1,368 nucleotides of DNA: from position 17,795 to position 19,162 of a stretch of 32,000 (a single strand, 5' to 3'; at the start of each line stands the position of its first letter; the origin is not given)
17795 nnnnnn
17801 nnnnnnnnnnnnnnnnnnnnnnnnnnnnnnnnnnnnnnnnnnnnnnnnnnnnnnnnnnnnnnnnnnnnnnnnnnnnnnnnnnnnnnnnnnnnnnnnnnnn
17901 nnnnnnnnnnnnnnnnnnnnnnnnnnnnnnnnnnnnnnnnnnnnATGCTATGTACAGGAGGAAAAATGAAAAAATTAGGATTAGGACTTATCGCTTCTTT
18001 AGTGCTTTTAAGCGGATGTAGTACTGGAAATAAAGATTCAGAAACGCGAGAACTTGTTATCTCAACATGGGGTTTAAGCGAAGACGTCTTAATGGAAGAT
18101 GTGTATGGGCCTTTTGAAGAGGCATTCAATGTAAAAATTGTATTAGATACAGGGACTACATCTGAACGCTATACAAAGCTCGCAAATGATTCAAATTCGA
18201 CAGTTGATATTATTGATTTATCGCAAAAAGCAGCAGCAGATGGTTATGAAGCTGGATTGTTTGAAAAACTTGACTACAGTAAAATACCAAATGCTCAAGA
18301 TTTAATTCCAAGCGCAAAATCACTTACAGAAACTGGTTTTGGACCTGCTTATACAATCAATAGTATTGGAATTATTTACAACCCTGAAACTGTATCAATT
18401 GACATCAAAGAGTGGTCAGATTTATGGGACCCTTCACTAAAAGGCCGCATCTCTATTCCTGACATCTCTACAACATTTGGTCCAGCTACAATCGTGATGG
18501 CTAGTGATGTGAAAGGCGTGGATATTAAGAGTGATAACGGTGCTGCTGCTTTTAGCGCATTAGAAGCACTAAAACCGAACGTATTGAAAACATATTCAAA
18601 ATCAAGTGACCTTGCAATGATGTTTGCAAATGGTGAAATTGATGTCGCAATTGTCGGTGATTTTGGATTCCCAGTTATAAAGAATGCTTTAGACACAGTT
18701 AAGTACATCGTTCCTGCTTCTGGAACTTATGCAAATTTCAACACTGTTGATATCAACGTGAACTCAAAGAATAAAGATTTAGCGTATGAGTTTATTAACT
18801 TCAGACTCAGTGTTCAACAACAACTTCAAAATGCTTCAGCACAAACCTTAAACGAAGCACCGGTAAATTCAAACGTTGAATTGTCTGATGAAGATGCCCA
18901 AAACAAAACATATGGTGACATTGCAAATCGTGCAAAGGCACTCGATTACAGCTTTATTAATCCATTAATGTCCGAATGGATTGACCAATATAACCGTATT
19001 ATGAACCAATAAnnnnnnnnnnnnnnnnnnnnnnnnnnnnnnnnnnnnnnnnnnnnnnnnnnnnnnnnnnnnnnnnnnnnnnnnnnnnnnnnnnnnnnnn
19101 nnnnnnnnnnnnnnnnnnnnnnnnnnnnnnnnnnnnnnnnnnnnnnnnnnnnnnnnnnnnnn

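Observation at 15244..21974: Guanine-class OFF riboswitch controlling a PotABCD-type ABC importer fused to adenine deaminase and an MtaD-like deaminase: a candidate undescribed purine-scavenging system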

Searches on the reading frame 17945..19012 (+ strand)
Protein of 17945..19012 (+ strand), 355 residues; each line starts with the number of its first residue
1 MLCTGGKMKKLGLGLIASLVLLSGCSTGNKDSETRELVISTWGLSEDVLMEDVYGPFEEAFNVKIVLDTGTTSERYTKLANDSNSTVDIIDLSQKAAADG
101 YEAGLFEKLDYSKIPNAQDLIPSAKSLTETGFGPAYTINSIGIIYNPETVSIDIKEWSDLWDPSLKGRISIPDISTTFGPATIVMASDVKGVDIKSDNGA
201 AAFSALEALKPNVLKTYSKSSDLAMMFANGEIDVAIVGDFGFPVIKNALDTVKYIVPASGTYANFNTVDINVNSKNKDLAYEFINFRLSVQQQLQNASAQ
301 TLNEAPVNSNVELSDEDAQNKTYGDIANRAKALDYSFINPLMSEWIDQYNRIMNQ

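Call 4: search_protein_families(library=pfam, proteins=[window:17945-19012:+])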
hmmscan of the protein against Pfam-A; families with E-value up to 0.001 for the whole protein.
window:17945-19012:+ (355 aa): 4 families
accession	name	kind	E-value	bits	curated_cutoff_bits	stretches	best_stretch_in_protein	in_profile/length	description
PF13416.11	SBP_bac_8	-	5.6e-29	102.2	27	1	56-318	5-272/279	Bacterial extracellular solute-binding protein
PF13343.11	SBP_bac_6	-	6.6e-16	58.9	24.6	1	85-314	2-226/245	Bacterial extracellular solute-binding protein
PF01547.30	SBP_bac_1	-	7.7e-12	46.3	26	1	48-293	9-306/307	Bacterial extracellular solute-binding protein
PF13531.11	SBP_bac_11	-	1.7e-07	31.7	25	1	108-286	70-211/227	Bacterial extracellular solute-binding protein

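Call 5: search_protein_families(library=ncbifam, proteins=[window:17945-19012:+])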
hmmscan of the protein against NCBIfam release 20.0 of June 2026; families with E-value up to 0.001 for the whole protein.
window:17945-19012:+ (355 aa): 7 families
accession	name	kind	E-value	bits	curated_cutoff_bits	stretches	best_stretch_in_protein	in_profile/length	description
NF007048.0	PRK09501.1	equivalog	5.3e-15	55.2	582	1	8-322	1-313/348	spermidine/putrescine ABC transporter substrate-binding protein PotD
NF007962.0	PRK10682.1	equivalog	3.3e-13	49.4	636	1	10-313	7-324/370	spermidine/putrescine ABC transporter substrate-binding protein PotF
NF011620.1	PRK15046.1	equivalog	1.2e-08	34.1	310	1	19-321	9-304/334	2-aminoethylphosphonate ABC transporter substrate-binding protein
TIGR03227.1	PhnS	equivalog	1.8e-08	33.7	395.3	1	5-322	9-315/360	2-aminoethylphosphonate ABC transporter substrate-binding protein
NF008633.1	PRK11622.1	subfamily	8.1e-07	28.2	203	1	217-348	249-395/397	ABC transporter substrate-binding protein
TIGR03261.1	phnS2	equivalog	0.00035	19.8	392.75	1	155-321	144-305/334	putative 2-aminoethylphosphonate ABC transporter substrate-binding protein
NF043073.1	MMSYN1_0195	equivalog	0.00066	17.9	1250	0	268-353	927-1018/1021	spermidine/putrescine ABC transporter permease/substrate-binding protein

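Call 6: search_solved_structures(query=window:17945-19012:+, max_evalue=0.01)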
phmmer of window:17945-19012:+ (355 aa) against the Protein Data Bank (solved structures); distinct sequences matched with E-value up to 0.01: 35.
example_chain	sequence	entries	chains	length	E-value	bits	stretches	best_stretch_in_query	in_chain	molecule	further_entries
4edp_A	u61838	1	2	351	5e-118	397.1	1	14-354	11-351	ABC transporter, substrate-binding protein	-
4gl0_A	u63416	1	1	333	2.2e-17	66.3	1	36-305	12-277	Lmo0810 protein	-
4eqb_A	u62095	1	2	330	9.2e-16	61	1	32-331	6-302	Spermidine/putrescine ABC superfamily ATP binding cassette transporter, binding protein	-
6hly_A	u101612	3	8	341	9.2e-15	57.7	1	35-295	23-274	Agropine permease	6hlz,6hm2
8y5h_E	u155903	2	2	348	1.6e-13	53.6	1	8-323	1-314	Spermidine/putrescine-binding periplasmic protein | Putrescine-binding periplasmic protein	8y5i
3pu5_A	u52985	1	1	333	2e-13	53.3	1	49-318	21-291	extracellular solute-binding protein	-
1poy_1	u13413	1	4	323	1.4e-12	50.6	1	57-323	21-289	SPERMIDINE/PUTRESCINE-BINDING PROTEIN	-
1pot_A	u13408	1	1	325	1.4e-12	50.6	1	57-323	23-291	SPERMIDINE/PUTRESCINE-BINDING PROTEIN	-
3ttk_A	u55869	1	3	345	1.9e-11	46.8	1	37-290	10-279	Polyamine transport protein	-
3ttm_A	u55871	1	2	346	1.9e-11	46.8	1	37-290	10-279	Polyamine transport protein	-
7oyv_A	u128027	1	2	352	4.2e-11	45.7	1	42-289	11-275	Putrescine-binding periplasmic protein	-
7xjm_A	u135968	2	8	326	4.7e-11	45.5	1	41-292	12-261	Putrescine-binding periplasmic protein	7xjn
1a99_A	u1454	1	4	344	5.3e-11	45.4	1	39-289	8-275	PUTRESCINE-BINDING PROTEIN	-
6ye0_B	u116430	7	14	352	5.7e-11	45.3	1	39-289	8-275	Putrescine-binding periplasmic protein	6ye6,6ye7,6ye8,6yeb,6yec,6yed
2v84_A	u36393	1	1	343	7.8e-11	44.8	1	54-289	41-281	SPERMIDINE/PUTRESCINE ABC TRANSPORTER, PERIPLASMIC BINDING PROTEIN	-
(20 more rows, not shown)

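Call 10: search_solved_structures(query=window:17945-19012:+, max_evalue=1e-50, show_alignments=1)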
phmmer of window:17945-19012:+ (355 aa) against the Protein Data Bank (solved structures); distinct sequences matched with E-value up to 1e-50: 1.
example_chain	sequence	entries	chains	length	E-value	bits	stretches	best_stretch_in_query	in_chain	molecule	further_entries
4edp_A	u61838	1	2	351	5e-118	397.1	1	14-354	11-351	ABC transporter, substrate-binding protein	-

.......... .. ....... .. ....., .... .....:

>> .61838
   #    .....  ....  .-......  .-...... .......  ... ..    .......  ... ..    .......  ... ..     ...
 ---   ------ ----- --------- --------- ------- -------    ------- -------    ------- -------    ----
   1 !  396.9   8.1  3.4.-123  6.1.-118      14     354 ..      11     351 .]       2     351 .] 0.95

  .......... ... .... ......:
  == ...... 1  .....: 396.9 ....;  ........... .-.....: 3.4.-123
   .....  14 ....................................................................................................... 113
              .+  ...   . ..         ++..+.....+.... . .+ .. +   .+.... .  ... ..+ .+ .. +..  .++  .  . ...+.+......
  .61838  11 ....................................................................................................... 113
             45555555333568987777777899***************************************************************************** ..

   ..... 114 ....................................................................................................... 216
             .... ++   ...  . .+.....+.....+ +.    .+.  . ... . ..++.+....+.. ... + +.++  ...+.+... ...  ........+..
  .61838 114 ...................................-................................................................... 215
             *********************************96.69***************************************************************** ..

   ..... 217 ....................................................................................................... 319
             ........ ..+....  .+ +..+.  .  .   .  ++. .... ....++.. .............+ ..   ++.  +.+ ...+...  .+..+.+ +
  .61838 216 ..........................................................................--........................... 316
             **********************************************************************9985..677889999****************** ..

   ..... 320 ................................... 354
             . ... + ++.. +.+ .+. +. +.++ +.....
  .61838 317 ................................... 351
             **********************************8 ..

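Call 13: find_encoding_contigs(protein=window:17945-19012:+, flank=8000, max_places=4)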
Protein window:17945-19012:+ (355 aa): 1 contig read that carries it; 1 place shown.
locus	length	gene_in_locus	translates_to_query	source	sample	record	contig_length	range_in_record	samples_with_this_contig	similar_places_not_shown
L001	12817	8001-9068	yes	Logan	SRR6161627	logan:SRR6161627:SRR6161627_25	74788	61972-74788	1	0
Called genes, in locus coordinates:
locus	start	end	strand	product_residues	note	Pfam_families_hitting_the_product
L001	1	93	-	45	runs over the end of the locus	-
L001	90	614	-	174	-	-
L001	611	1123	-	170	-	PF00588:SpoU_methylase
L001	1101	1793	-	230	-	PF07314:Lit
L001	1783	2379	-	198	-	PF01725:Ham1p_like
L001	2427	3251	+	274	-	PF01633:Choline_kinase, PF01636:APH, PF02958:EcKL (faint)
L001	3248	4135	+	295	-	PF01479:S4 (weak), PF00849:PseudoU_synth_2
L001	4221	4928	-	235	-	PF00753:Lactamase_B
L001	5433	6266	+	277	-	PF00528:BPD_transp_1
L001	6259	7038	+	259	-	PF00528:BPD_transp_1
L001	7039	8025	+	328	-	PF00005:ABC_tran, PF13304:AAA_21 (faint), PF08402:TOBE_2 (faint)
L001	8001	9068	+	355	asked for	PF01547:SBP_bac_1, PF13416:SBP_bac_8, PF13531:SBP_bac_11 (weak), PF13343:SBP_bac_6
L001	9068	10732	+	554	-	PF01979:Amidohydro_1, PF07969:Amidohydro_3 (faint), PF13382:Adenine_deam_C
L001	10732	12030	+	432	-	PF01979:Amidohydro_1, PF07969:Amidohydro_3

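Call 14: find_related_loci(query=window:17945-19009:+, collection=genome_contigs, flank=7000)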
Query window:17945-19009:+ (355 aa) in genome_contigs; peptide patterns used: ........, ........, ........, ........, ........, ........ (x = any residue, [..] = any of these).
371 stretches matched a pattern; 247 encode a relative of the query (tblastn E <= 1e-3); the best 80 are kept; 80 distinct loci.
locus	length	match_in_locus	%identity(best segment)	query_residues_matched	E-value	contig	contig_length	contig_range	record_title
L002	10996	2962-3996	64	11-355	6e-150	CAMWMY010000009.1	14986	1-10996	MAG TPA_asm: uncultured Erysipelotrichaceae bacterium isolate SRR14411251_bin.10_metawrap_v1.3_MAG genome assembly, cont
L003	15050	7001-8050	63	7-354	2e-145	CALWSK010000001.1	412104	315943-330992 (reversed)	MAG: uncultured Clostridia bacterium isolate BRZ_QI__bin91 genome assembly, contig: BRZ_QI__NODE_7_length_412104_cov_10.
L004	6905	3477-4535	63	6-354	2e-143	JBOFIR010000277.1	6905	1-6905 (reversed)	MAG: Cellulosilyticaceae bacterium isolate WFFMC_MAG_015 k139_514608_flag=0_multi=6.0000_len=6905, whole genome shotgun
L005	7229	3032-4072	60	7-354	1e-136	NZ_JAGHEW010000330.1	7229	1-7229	MAG: Thomasclavelia sp. isolate MAG.139 k127_1360035, whole genome shotgun sequence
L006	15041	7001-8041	59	7-354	2e-135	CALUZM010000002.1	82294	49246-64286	MAG: uncultured Massilimicrobiota sp. isolate BRZ_IC__bin65 genome assembly, contig: BRZ_IC__NODE_622_length_82294_cov_4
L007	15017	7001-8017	59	15-354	2e-131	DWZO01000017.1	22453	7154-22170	MAG TPA_asm: Candidatus Massilimicrobiota merdigallinarum isolate CHK183-8118 CHK183__C54977_L22453_SAMEA5754827, whole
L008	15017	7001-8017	59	15-354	2e-131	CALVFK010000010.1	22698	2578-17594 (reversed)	MAG: uncultured Massilimicrobiota sp. isolate BRZ_QR__bin26 genome assembly, contig: BRZ_QR__NODE_2175_length_22698_cov_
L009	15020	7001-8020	59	15-354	1e-126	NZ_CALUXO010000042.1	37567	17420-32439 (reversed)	MAG: uncultured Thomasclavelia sp. isolate E0_RP0__bin25 E0_RP0_k127_1051802, whole genome shotgun sequence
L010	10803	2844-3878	54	7-354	3e-122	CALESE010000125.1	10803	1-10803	MAG TPA_asm: uncultured Romboutsia sp. isolate ERR318703_bin.113_CONCOCT_v1.1_MAG genome assembly, contig: ERZ1764592.53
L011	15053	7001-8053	55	8-355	2e-121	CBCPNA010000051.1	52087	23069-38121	MAG: uncultured Bacillota bacterium isolate metabat2_coassembly.1_MAGs genome assembly, contig: k87_76975, whole genome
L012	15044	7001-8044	54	7-355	5e-121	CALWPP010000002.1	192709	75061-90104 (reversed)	MAG: uncultured Peptostreptococcaceae bacterium isolate BRZ_ID__bin64 genome assembly, contig: BRZ_ID__NODE_87_length_19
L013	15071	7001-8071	53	1-354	1e-120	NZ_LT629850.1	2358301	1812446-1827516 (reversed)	Romboutsia timonensis strain Marseille-P326, whole genome shotgun sequence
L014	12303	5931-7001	53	1-354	5e-120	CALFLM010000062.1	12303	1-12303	MAG TPA_asm: uncultured Romboutsia sp. isolate ERR318708_bin.34_CONCOCT_v1.1_MAG genome assembly, contig: ERZ1764602.242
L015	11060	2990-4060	53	1-354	1e-119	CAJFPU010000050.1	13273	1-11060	uncultured Romboutsia sp. isolate Chicken_10_mag_106 genome assembly, contig: MAGpy_11413_10_idba_bin_106_fascaffold_650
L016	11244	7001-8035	53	7-354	1e-118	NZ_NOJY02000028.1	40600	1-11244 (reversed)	Romboutsia weinsteinii strain CCRI-19649 CCRI-19649_NODE_28_length_40600_cov_228.701, whole genome shotgun sequence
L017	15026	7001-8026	54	13-354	8e-118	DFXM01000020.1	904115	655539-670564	MAG TPA_asm: Clostridium sp. UBA4108 UBA4108_contig_313, whole genome shotgun sequence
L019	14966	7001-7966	55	29-354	7e-113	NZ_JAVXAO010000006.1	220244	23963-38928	MAG: Clostridium sp. isolate CGS5Y2-bin27 NODE_31_length_220244_cov_81.605353, whole genome shotgun sequence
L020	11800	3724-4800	45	8-354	9e-96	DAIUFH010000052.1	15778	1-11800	MAG TPA_asm: Tissierella sp. isolate CTOTU40462 NODE_2596_length_15778_cov_7.720537, whole genome shotgun sequence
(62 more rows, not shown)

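Call 40: search_protein_families(library=pfam, proteins=[L003:2671-4008:+, L006:11068-11532:+, L006:11664-12095:+, L011:9561-10946:+, L011:11324-12622:+, L012:2845-4140:+, L012:9417-9752:+, L013:9869-10621:+, L016:2511-3854:+, L019:11571-12293:+], max_evalue=0.00001)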
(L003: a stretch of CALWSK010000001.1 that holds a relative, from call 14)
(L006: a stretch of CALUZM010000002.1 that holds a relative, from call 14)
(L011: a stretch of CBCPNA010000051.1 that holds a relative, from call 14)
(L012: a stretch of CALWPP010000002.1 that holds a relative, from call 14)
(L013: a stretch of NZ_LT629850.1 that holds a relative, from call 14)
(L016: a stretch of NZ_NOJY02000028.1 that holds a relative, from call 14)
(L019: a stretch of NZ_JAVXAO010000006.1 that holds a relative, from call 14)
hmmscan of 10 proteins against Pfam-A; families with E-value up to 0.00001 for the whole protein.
L003:2671-4008:+ (445 aa): 1 family
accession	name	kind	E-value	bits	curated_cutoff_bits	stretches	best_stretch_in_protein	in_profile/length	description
PF02463.25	SMC_N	-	2.6e-06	27.5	40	1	162-395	61-217/220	RecF/RecN/SMC N terminal domain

L006:11068-11532:+ (154 aa): 2 families
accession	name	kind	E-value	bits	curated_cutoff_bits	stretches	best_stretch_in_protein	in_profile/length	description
PF01035.26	DNA_binding_1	-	9.3e-34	115.6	27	1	72-151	1-80/81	6-O-methylguanine DNA methyltransferase, DNA binding domain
PF02870.21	Methyltransf_1N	-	5.1e-08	33.8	21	1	2-65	1-69/71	6-O-methylguanine DNA methyltransferase, ribonuclease-like domain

L006:11664-12095:+ (143 aa): 2 families
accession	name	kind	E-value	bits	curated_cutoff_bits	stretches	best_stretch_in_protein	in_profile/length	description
PF13508.13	Acetyltransf_7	-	1.6e-07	32.1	27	1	12-92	5-83/84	Acetyltransferase (GNAT) domain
PF00583.31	Acetyltransf_1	-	6.4e-06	26.9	20.7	1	11-89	35-114/116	Acetyltransferase (GNAT) family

L011:9561-10946:+ (461 aa): 1 family
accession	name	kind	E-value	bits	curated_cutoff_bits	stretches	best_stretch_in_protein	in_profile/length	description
PF00375.23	SDF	-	5.7e-98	328.9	27.9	1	42-445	2-386/387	Sodium:dicarboxylate symporter family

L011:11324-12622:+ (432 aa): 5 families
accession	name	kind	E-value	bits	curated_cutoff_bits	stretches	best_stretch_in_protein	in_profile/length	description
PF07992.20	Pyr_redox_2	-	6.8e-59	200.1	26.1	1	1-291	13-287/291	Pyridine nucleotide-disulphide oxidoreductase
PF00070.33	Pyr_redox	-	3.5e-18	66.3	22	1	139-217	1-80/82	Pyridine nucleotide-disulphide oxidoreductase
PF02852.28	Pyr_redox_dim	-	5e-16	59.3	25.3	1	318-420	4-105/110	Pyridine nucleotide-disulphide oxidoreductase, dimerisation domain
PF13738.12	Pyr_redox_3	-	7.3e-11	42.3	30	1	55-269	92-305/305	Pyridine nucleotide-disulphide oxidoreductase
PF03486.20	HI0933_like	-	7.3e-07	29.3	50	0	179-232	109-164/244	HI0933-like protein Rossmann domain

L012:2845-4140:+ (431 aa): 1 family
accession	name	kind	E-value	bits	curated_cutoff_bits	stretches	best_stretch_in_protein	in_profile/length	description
PF02378.23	PTS_EIIC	-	8.8e-51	173.3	30.7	1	32-357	2-319/319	Phosphotransferase system, EIIC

L012:9417-9752:+ (111 aa): 1 family
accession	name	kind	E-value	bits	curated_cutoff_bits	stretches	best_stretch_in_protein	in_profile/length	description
PF01872.23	RibD_C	-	1.9e-07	31.6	24.1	1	2-57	1-49/197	RibD C-terminal domain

L013:9869-10621:+ (250 aa): 1 family
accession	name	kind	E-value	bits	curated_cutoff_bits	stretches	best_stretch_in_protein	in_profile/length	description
PF00756.26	Esterase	-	3.4e-09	37.3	22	1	10-243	1-245/251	Putative esterase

L016:2511-3854:+ (447 aa): 1 family
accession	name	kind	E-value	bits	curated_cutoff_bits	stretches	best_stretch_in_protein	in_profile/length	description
PF07690.21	MFS_1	-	4.1e-24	85.6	33.4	1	36-389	4-340/347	Major Facilitator Superfamily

L019:11571-12293:+ (240 aa): 1 family
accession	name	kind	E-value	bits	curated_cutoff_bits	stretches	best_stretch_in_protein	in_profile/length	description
PF08713.17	DNA_alkylation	-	9.9e-61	205.5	21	1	30-239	4-213/213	DNA alkylation repair enzyme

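Call 41: search_protein_families(library=pfam, proteins=[L017:450-1979:+, L017:1980-3086:+, L017:3086-4012:+, L020:255-962:+, L020:6432-8081:+, L020:8300-9880:+, L009:11444-13138:+, L019:2610-3845:-, L010:5392-6672:-, L003:9544-10836:-], max_evalue=0.00001)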
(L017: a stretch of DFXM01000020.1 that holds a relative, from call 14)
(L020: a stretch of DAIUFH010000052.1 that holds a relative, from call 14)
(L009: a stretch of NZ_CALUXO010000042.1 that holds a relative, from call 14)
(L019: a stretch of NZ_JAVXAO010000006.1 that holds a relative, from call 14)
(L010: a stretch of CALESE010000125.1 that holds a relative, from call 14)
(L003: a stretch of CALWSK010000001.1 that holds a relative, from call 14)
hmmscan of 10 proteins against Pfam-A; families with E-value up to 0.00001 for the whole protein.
L017:450-1979:+ (509 aa): 2 families
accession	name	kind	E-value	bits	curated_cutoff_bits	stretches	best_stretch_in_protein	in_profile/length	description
PF00005.33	ABC_tran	-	2e-47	161.6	25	2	24-170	2-137/137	ABC transporter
PF13304.12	AAA_21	-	3.7e-08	34.2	27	0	140-200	236-299/304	AAA domain, putative AbiEii toxin, Type IV TA system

L017:1980-3086:+ (368 aa): 1 family
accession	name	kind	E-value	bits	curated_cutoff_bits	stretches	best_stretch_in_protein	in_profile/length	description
PF02653.21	BPD_transp_2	-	1.5e-36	126.4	26.8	1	62-334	5-269/269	Branched-chain amino acid transport system / permease component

L017:3086-4012:+ (308 aa): 1 family
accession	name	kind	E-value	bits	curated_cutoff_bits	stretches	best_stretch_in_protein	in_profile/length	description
PF02653.21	BPD_transp_2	-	3e-33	115.6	26.8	1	10-282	5-269/269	Branched-chain amino acid transport system / permease component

L020:255-962:+ (235 aa): 3 families
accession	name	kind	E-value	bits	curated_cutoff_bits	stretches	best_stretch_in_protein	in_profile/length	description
PF13377.12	Peripla_BP_3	-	2.7e-31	109.3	26.5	1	62-223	2-167/167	Periplasmic binding protein-like domain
PF00532.27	Peripla_BP_1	-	3.8e-21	76.2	22.2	1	3-211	55-271/281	Periplasmic binding proteins and sugar binding domain of LacI family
PF13407.12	Peripla_BP_4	-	1.2e-12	48.3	35.1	1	1-169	51-220/258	Periplasmic binding protein domain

L020:6432-8081:+ (549 aa): 3 families
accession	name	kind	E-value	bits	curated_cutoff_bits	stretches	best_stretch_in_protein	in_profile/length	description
PF07905.16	PucR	-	1.8e-25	90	33.5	1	28-146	1-117/118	Purine catabolism regulatory protein-like family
PF13556.12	HTH_30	-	3.1e-18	65.7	27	1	484-541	1-58/59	PucR C-terminal helix-turn-helix domain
PF17853.6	GGDEF_2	-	3.6e-06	27.6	24.5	1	325-426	15-106/116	GGDEF-like domain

L020:8300-9880:+ (526 aa): 1 family
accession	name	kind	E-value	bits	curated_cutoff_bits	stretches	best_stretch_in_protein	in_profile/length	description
PF03169.20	OPT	-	3.3e-23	82.7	25.8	2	24-237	6-234/623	OPT oligopeptide transporter protein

L009:11444-13138:+ (564 aa): 2 families
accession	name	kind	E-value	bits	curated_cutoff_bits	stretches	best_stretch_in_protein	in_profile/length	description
PF02690.20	Na_Pi_cotrans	-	1.9e-52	177.3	29.1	2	22-157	1-136/137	Na+/Pi-cotransporter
PF01895.24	PhoU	-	4.8e-21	75.4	23.5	2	463-547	4-87/89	PhoU domain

L019:2610-3845:- (411 aa): 1 family
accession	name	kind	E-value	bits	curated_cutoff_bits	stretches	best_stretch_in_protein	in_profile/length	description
PF02518.31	HATPase_c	-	2.9e-16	60.3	26.4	1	301-406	6-109/111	Histidine kinase-, DNA gyrase B-, and HSP90-like ATPase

L010:5392-6672:- (426 aa): 2 families
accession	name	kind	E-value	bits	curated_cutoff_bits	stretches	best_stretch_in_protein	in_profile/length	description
PF01546.33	Peptidase_M20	-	4e-34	118.8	24.6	1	107-417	1-201/206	Peptidase family M20/M25/M40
PF07687.19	M20_dimer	-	2.6e-16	59.9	21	1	221-319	8-106/107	Peptidase dimerisation domain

L003:9544-10836:- (430 aa): 1 family
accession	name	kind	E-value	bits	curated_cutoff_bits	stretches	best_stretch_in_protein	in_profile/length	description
PF06824.17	Glyco_hydro_125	-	1.7e-166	554.7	23.4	1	23-420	1-414/414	Metal-independent alpha-mannosidase (GH125)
